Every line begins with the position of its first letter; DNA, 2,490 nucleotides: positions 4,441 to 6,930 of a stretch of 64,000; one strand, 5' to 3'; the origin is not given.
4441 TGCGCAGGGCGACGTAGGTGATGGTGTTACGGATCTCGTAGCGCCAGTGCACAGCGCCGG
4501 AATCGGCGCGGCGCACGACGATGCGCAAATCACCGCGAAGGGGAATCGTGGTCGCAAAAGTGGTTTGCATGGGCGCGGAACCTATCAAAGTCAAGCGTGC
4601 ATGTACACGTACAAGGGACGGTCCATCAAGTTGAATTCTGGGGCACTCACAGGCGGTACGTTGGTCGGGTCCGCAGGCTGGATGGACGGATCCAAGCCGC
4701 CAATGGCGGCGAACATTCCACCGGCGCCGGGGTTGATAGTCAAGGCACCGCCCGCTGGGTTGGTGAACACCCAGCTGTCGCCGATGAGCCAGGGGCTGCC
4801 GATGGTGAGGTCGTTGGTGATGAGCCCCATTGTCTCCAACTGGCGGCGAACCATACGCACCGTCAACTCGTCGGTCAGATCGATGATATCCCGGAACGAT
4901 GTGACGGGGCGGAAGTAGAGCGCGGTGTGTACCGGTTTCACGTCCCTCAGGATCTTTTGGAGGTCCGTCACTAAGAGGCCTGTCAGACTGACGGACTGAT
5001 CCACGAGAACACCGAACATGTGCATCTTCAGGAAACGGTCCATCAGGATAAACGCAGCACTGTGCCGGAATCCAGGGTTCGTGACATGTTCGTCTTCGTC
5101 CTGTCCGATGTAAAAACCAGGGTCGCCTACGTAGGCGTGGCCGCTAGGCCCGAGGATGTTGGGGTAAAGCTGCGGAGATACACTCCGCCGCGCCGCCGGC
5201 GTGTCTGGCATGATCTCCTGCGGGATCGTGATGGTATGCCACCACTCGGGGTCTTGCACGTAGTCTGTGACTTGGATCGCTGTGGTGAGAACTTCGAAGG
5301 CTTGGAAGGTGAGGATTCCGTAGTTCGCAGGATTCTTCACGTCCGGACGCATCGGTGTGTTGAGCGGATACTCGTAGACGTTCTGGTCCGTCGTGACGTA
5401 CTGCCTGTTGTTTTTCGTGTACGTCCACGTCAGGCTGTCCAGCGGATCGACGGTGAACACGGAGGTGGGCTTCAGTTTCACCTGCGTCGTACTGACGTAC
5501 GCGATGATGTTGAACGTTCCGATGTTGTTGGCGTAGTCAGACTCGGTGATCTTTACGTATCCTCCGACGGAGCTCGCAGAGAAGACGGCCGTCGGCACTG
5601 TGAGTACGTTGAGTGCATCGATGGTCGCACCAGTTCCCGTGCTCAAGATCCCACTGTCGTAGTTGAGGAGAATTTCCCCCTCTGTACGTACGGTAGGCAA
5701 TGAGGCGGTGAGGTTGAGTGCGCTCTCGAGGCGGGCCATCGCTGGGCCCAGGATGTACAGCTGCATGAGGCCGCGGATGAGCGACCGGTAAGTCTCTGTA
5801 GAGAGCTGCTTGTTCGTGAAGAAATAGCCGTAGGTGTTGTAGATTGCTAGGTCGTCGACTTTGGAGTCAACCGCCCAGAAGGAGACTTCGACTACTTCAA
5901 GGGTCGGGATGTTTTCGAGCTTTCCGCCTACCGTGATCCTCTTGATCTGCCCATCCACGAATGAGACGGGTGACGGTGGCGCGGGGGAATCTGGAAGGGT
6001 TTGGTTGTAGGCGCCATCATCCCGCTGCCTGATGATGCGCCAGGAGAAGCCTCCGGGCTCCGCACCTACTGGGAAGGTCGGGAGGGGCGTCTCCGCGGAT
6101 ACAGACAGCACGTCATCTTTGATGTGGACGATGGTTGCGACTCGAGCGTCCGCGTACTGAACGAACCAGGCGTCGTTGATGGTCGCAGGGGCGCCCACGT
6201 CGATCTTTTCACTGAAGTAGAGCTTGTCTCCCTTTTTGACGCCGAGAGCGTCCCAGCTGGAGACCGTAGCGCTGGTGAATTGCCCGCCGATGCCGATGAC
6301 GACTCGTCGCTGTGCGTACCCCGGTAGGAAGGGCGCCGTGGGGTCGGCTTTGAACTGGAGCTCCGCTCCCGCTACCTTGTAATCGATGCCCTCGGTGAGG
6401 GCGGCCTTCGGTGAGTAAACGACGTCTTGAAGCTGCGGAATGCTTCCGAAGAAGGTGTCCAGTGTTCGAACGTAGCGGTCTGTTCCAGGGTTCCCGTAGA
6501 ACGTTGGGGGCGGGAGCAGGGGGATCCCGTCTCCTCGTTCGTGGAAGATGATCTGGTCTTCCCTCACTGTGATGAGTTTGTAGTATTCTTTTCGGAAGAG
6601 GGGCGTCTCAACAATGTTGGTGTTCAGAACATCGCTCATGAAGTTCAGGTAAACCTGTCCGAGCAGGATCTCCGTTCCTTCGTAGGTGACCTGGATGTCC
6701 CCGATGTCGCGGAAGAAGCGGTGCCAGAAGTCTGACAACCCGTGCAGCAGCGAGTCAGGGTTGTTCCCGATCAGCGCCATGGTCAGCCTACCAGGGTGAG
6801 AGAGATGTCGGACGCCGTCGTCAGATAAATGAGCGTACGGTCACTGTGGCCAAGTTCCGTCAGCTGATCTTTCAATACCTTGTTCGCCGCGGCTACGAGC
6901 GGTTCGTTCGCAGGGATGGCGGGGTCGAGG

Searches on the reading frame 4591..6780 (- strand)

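Call 3: search_protein_families(library=pfam, proteins=[window:4591-6780:-], max_evalue=1)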
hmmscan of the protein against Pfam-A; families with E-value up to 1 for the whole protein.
window:4591-6780:- (729 aa): 1 family
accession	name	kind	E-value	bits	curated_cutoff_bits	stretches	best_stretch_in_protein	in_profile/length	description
PF01761.26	DHQ_synthase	-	0.2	11.7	24.2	1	390-433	57-102/115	3-dehydroquinate synthase N-terminal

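Call 4: search_protein_families(library=phrogs, proteins=[window:4591-6780:-], max_evalue=0.01)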
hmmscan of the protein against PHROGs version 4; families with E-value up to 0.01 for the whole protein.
window:4591-6780:- (729 aa): 0 families
